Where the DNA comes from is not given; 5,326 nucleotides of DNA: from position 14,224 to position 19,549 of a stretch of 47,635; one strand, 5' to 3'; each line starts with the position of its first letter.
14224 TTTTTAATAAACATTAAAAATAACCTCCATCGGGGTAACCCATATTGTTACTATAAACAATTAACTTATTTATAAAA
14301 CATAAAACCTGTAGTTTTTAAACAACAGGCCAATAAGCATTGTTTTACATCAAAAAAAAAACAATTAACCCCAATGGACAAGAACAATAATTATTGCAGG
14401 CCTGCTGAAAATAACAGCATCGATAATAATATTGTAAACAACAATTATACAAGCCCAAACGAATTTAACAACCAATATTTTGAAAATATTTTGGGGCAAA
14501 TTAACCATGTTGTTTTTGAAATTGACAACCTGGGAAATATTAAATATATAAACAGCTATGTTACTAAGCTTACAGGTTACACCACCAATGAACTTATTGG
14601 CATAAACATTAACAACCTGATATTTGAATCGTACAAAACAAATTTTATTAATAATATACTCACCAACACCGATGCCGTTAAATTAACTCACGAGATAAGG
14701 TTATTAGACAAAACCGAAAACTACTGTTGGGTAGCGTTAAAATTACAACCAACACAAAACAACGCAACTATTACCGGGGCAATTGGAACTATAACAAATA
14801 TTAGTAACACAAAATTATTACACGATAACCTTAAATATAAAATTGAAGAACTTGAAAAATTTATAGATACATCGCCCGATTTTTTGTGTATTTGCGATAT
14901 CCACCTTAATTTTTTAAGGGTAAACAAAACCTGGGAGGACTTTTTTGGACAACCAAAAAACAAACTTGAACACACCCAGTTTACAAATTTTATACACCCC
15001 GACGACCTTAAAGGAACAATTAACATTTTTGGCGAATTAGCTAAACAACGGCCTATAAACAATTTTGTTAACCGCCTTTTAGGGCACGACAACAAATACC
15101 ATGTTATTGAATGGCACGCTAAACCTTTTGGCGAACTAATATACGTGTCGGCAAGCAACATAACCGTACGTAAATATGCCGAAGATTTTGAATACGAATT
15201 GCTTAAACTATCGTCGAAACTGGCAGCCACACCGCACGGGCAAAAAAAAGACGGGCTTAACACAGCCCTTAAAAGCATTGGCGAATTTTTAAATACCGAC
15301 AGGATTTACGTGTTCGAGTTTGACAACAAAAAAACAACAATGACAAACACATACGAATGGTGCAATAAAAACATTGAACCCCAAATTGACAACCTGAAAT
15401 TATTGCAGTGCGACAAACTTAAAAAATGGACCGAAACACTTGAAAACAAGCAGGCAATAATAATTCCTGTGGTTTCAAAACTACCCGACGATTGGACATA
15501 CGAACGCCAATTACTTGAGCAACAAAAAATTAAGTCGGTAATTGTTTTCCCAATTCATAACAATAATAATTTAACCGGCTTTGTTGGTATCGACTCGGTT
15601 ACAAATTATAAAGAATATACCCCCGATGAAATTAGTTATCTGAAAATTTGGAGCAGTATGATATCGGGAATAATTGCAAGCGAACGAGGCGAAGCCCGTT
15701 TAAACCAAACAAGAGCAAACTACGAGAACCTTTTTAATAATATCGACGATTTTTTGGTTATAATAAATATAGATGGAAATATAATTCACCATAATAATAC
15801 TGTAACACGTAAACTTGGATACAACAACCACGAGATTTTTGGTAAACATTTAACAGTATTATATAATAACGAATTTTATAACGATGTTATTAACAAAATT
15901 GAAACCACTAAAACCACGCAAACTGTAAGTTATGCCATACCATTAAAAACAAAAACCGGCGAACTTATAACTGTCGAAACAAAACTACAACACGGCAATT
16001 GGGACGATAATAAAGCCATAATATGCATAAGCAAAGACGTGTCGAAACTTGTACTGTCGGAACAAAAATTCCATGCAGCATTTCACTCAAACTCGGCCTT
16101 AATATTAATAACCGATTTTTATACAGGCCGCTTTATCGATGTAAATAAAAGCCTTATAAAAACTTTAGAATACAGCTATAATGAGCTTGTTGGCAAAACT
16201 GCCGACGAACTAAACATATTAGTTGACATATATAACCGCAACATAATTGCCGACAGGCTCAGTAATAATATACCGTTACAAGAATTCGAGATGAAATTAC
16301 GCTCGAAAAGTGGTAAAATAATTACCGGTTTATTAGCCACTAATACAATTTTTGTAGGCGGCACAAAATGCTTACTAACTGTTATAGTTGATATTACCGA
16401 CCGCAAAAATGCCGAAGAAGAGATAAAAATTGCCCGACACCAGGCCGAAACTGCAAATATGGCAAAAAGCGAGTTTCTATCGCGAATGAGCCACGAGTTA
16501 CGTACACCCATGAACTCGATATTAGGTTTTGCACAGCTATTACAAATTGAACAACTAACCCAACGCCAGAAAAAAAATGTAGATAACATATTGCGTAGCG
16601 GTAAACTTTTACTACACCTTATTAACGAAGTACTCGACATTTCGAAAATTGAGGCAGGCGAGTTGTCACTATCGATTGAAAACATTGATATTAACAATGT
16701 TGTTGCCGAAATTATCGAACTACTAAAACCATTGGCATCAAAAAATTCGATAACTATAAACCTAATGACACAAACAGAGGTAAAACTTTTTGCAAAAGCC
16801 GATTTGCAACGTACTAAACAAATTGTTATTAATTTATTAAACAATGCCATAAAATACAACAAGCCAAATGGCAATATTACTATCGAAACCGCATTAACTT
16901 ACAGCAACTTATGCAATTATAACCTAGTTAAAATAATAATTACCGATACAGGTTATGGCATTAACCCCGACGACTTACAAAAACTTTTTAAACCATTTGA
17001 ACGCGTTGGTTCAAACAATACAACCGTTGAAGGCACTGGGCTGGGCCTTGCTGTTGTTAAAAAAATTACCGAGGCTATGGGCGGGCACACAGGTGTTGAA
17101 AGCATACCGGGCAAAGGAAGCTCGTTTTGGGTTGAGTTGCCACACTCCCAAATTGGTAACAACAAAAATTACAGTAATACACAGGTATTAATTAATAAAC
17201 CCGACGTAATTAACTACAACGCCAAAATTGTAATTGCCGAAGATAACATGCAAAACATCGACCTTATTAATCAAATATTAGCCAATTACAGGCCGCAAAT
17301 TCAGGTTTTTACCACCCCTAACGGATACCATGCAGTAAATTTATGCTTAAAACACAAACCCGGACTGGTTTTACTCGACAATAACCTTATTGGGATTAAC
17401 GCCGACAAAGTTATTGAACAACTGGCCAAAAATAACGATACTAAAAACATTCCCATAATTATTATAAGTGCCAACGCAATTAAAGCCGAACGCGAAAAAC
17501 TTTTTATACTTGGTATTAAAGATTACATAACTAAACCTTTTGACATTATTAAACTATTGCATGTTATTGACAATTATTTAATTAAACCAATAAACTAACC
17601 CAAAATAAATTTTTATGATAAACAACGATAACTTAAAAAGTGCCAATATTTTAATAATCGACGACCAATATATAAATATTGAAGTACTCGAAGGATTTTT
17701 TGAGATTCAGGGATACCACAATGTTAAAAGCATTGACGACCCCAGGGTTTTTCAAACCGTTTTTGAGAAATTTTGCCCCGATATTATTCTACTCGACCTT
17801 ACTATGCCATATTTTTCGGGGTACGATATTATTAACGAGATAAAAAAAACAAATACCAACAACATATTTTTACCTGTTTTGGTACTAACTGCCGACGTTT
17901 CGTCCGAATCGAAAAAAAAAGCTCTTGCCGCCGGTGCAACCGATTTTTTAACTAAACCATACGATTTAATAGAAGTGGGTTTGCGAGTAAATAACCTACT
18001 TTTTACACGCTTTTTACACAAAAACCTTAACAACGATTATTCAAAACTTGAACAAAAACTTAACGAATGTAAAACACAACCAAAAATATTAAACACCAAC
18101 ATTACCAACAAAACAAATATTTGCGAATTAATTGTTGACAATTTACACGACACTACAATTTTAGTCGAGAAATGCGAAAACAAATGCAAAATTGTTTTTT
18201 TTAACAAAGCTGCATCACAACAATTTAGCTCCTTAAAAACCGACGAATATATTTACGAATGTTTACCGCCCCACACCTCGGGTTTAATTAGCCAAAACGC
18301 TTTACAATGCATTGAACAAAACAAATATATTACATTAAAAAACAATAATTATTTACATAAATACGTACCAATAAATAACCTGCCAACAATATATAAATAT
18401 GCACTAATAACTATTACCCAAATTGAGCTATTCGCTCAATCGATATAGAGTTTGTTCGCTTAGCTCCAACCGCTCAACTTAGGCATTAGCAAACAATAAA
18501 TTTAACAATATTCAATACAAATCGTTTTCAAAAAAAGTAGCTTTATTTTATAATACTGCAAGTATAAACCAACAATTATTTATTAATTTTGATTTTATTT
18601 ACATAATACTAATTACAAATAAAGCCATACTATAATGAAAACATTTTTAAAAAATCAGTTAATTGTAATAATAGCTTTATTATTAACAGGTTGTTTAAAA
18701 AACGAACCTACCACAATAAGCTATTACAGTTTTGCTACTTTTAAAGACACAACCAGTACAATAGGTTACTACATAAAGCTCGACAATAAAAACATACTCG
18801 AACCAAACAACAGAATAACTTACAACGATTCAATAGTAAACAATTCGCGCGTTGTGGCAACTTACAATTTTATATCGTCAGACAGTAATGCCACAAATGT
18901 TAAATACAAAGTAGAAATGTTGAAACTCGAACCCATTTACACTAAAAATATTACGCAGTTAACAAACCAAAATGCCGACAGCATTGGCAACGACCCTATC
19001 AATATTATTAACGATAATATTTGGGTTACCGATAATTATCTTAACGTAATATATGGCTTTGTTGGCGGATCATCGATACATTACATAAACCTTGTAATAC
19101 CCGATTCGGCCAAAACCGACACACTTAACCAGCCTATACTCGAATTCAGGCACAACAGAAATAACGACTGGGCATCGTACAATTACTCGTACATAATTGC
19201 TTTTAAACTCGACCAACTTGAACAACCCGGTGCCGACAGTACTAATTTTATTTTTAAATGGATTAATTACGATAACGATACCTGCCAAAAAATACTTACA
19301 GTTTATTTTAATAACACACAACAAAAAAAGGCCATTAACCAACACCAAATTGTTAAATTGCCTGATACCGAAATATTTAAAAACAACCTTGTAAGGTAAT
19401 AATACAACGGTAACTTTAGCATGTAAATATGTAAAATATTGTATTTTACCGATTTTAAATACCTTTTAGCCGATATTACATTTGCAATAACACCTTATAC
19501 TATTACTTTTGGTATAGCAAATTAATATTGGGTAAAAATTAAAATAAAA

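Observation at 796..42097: Dense MITE-like repeat family: ~141-bp elements with 13-bp terminal inverted repeats and 5-bp target-site duplications, at least 11 copies in 47.6 kb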

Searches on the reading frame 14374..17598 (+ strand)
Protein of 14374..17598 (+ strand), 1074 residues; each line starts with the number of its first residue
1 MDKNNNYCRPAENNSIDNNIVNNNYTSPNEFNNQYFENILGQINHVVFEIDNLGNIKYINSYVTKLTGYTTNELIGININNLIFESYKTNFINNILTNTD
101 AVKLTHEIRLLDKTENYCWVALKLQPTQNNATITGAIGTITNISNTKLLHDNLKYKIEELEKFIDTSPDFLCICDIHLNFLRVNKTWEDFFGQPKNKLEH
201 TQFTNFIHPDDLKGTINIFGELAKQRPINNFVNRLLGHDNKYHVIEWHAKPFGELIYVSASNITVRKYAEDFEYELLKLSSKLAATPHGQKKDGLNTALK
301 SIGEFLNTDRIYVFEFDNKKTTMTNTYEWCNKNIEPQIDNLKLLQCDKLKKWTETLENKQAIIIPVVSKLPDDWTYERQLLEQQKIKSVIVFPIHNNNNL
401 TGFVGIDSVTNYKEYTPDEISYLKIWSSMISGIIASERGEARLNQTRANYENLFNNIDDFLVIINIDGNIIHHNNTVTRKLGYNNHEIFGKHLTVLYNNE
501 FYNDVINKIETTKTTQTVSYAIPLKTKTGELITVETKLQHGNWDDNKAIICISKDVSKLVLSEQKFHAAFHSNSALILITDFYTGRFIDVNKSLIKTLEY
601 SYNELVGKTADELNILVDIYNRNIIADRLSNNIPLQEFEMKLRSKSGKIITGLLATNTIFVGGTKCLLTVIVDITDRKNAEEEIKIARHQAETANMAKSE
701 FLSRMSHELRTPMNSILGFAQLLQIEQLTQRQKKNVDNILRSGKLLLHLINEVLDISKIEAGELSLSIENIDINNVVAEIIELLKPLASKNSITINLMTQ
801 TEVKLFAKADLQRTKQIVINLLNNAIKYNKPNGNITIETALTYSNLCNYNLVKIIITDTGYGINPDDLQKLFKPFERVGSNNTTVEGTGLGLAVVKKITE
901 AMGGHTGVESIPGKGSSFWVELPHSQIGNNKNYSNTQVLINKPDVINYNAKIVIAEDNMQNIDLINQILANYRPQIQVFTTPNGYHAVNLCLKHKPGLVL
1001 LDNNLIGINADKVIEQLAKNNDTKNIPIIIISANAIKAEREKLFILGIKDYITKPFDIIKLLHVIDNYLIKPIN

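Call 30: search_protein_families(library=pfam, proteins=[window:14374-17598:+])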
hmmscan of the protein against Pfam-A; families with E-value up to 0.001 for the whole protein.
window:14374-17598:+ (1074 aa): 11 families
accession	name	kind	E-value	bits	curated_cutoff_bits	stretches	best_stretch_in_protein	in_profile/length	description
PF00989.32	PAS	-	5.7e-29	100.9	22.6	3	449-554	2-111/113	PAS fold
PF02518.31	HATPase_c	-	2.3e-27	96.1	26.4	1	810-925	2-110/111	Histidine kinase-, DNA gyrase B-, and HSP90-like ATPase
PF13426.13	PAS_9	-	2.4e-27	95.7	27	3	47-144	4-102/103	PAS domain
PF00512.31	HisKA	-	7.6e-21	74.4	26.9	1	697-762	1-66/66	His Kinase A (phospho-acceptor) domain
PF13188.13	PAS_8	-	4e-18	65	21.8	0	565-615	2-52/65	PAS domain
PF08447.18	PAS_3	-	5.1e-18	65.6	25.6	2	181-252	2-75/89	PAS fold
PF00072.30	Response_reg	-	2.3e-17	63.6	30.2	1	952-1065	1-110/111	Response regulator receiver domain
PF08448.16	PAS_4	-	4.9e-10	40.1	23.1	0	454-519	1-66/110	PAS fold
PF01590.32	GAF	-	6e-08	33.7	22.4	1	295-428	6-127/133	GAF domain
PF14598.12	PAS_11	-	8.4e-05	23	25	0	459-540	3-85/109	PAS domain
PF24820.1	Diguanyl_cycl_sensor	-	0.00041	20.7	28.1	0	43-97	5-59/109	Diguanylate cyclase-like sensor domain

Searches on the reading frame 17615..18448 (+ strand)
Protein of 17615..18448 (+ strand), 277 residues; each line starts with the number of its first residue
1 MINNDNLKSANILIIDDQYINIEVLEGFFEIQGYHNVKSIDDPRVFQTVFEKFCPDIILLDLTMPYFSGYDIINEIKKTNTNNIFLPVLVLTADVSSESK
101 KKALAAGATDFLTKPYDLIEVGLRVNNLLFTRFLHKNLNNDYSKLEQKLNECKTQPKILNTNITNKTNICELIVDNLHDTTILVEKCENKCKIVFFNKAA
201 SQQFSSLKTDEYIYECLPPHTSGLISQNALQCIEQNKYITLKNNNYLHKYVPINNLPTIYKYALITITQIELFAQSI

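Call 10: search_protein_families(library=pfam, proteins=[window:17615-18448:+])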
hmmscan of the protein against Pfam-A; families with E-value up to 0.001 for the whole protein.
window:17615-18448:+ (277 aa): 1 family
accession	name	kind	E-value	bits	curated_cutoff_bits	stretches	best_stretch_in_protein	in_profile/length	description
PF00072.30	Response_reg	-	4.3e-22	78.8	30.2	1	12-120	1-105/111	Response regulator receiver domain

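Call 54: list_cluster_members(proteins=[window:17615-18448:+, window:22440-23342:-, window:36440-37315:+])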
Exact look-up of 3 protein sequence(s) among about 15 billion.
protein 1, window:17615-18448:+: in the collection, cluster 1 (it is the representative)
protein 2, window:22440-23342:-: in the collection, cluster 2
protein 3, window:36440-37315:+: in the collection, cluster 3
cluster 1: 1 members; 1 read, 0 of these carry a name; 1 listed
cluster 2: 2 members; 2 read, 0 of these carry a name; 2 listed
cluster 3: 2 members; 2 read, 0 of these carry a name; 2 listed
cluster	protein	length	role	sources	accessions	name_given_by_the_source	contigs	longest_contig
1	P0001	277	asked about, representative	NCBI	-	-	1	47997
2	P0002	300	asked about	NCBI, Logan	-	-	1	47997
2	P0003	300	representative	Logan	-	-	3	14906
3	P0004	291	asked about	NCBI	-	-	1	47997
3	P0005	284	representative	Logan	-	-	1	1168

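Call 56: find_encoding_contigs(protein=P0003, flank=10000, max_places=10)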
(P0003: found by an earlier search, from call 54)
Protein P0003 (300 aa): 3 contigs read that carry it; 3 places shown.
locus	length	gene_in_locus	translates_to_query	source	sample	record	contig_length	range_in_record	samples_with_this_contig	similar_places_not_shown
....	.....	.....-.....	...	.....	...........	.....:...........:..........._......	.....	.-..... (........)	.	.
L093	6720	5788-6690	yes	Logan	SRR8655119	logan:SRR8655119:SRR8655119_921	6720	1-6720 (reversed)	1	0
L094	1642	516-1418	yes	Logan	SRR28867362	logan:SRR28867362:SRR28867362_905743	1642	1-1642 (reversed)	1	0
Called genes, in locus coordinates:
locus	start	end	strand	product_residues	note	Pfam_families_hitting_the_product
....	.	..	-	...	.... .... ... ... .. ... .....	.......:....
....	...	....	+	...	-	-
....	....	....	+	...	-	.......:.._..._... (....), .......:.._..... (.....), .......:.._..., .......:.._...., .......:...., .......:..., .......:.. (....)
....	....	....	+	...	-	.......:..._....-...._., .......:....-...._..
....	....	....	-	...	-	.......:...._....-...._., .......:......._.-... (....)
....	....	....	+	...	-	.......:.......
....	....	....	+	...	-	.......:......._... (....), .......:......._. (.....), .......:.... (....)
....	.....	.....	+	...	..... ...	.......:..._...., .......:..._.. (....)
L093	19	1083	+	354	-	PF02912:Phe_tRNA-synt_N, PF01409:tRNA-synt_2d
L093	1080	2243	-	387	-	PF21168:FkbO_Hyg5-like_N, PF01042:Ribonuc_L-PSP (weak)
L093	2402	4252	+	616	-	PF19529:DUF6057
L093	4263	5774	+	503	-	PF26550:Tricorn_2nd, PF26549:Tricorn_N (faint), PF07676:PD40 (weak)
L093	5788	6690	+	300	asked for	PF00005:ABC_tran, PF13304:AAA_21 (weak)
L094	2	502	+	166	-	?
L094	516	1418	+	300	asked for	PF00005:ABC_tran, PF13304:AAA_21 (weak)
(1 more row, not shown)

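Call 68: find_encoding_contigs(protein=P0005, flank=10000, max_places=10)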
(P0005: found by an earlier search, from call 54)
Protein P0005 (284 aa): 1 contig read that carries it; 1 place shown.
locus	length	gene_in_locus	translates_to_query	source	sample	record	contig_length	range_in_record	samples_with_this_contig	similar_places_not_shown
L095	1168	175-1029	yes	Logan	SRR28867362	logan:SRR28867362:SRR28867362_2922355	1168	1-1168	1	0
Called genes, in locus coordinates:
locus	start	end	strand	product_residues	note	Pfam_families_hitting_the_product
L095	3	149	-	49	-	?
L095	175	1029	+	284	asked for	PF17827:PrmC_N (weak), PF06325:PrmA, PF05175:MTS, PF13847:Methyltransf_31, PF08241:Methyltransf_11 (weak), PF08242:Methyltransf_12 (weak), PF13649:Methyltransf_25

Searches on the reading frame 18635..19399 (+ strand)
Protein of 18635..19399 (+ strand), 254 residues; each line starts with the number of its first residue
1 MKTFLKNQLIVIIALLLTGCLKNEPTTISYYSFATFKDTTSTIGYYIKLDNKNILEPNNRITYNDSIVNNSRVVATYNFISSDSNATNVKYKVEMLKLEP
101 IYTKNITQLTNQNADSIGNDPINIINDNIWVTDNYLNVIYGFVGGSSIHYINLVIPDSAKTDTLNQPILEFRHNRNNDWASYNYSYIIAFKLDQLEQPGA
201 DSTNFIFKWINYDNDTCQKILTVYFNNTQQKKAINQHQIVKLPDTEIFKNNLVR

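Call 10: search_protein_families(library=pfam, proteins=[window:18635-19399:+])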
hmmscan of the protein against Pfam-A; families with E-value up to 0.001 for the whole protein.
window:18635-19399:+ (254 aa): 1 family
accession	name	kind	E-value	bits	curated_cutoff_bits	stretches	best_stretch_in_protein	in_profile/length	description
PF17415.7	NigD_C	-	6.8e-24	84.7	22.6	1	106-215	2-112/120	NigD-like C-terminal beta sandwich domain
